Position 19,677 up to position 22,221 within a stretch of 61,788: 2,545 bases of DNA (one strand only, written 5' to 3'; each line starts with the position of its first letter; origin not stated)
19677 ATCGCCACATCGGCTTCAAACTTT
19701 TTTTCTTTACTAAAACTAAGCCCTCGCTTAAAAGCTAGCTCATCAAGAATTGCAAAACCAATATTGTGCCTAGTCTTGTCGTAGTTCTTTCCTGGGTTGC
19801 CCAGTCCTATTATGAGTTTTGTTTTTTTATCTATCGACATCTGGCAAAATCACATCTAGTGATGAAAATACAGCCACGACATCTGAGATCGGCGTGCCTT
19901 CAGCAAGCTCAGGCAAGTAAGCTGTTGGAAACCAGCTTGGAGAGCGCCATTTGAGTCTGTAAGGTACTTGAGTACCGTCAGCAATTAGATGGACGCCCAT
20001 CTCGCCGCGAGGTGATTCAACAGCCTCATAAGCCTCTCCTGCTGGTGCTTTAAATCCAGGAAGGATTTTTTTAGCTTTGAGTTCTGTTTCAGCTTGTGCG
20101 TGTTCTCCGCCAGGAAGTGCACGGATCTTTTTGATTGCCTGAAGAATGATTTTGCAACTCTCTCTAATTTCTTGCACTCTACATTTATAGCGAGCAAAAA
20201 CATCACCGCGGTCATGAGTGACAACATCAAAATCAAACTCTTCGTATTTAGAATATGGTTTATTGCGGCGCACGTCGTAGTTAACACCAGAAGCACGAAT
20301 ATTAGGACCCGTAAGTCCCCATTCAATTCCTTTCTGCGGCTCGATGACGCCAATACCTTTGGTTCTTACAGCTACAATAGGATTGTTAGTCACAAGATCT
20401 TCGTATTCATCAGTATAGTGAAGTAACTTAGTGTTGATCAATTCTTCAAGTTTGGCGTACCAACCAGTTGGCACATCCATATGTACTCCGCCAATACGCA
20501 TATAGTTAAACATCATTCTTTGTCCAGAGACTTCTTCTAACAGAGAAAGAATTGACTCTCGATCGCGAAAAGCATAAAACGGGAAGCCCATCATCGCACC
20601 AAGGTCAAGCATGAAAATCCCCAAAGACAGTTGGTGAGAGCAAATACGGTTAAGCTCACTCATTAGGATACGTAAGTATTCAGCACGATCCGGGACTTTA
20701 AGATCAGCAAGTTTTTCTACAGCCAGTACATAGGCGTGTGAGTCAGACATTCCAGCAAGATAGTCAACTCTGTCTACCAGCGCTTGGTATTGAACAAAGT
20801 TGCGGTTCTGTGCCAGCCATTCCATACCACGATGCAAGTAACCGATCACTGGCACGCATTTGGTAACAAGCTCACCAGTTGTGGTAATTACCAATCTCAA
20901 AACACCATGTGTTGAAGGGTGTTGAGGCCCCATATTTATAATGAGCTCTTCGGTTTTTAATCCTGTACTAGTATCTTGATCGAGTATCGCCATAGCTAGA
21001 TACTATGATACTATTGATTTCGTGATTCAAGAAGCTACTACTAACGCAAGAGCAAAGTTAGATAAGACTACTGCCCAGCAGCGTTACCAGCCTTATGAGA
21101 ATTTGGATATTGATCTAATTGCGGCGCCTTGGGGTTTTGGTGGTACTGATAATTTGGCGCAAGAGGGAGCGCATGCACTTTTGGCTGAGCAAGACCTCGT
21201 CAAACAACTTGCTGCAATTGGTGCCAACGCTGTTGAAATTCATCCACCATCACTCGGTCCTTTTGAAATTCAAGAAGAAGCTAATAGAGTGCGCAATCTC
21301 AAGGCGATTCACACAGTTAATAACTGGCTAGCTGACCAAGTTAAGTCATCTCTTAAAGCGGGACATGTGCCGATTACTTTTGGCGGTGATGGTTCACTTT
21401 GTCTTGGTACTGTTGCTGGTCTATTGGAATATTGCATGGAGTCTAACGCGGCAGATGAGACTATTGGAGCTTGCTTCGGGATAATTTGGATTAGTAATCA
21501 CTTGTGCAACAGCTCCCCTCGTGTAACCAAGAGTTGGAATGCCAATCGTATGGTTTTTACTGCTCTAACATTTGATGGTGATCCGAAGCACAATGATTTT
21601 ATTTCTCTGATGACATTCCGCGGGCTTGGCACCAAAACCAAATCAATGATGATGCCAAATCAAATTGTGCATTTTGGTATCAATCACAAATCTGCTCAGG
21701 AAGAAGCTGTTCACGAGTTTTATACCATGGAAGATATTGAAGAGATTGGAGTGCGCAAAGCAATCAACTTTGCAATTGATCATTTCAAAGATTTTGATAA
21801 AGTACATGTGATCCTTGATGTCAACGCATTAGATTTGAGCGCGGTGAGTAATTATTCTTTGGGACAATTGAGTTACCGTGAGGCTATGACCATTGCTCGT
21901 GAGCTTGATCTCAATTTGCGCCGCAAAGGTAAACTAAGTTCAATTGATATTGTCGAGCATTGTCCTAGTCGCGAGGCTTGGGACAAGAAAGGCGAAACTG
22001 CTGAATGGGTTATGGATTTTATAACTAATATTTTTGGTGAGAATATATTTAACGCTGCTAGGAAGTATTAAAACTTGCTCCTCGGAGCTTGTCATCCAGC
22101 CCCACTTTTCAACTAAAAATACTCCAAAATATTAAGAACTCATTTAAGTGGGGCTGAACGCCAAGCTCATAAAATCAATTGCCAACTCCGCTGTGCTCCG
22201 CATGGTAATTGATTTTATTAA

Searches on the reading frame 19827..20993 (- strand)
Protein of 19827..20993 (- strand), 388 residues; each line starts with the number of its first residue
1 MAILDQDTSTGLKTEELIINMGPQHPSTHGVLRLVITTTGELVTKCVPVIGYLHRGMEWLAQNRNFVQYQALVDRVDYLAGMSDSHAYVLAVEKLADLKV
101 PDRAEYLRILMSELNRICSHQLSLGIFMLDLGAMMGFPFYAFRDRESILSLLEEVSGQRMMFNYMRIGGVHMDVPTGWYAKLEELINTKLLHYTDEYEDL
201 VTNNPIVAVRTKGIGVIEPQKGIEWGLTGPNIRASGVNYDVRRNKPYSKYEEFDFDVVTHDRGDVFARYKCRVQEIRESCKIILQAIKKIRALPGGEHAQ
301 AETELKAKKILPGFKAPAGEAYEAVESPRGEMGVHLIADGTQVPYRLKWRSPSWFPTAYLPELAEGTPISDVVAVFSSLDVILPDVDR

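Call 48: search_protein_families(library=pfam, proteins=[window:19827-20993:-], max_evalue=0.00001)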
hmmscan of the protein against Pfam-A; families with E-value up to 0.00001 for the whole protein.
window:19827-20993:- (388 aa): 1 family
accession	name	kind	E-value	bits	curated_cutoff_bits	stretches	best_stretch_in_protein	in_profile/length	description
PF00346.24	Complex1_49kDa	-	7.8e-88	294.5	24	1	130-388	1-271/271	Respiratory-chain NADH dehydrogenase, 49 Kd subunit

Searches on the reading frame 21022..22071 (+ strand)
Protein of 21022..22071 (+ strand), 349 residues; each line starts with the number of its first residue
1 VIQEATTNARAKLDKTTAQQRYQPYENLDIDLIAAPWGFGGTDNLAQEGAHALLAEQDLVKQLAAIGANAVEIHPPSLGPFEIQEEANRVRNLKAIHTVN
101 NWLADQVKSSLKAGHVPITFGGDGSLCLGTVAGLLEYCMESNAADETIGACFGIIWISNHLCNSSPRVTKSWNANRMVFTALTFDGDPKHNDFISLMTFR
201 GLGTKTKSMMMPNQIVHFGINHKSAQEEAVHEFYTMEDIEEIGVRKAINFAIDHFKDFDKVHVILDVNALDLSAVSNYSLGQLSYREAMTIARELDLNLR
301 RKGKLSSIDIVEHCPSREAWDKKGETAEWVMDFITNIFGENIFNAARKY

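Call 48: search_protein_families(library=pfam, proteins=[window:21022-22071:+], max_evalue=0.00001)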
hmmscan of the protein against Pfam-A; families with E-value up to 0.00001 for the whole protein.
window:21022-22071:+ (349 aa): 1 family
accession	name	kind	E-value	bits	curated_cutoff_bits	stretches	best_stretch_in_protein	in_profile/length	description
PF00491.26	Arginase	-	1.9e-22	80.5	22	1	95-336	65-276/280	Arginase family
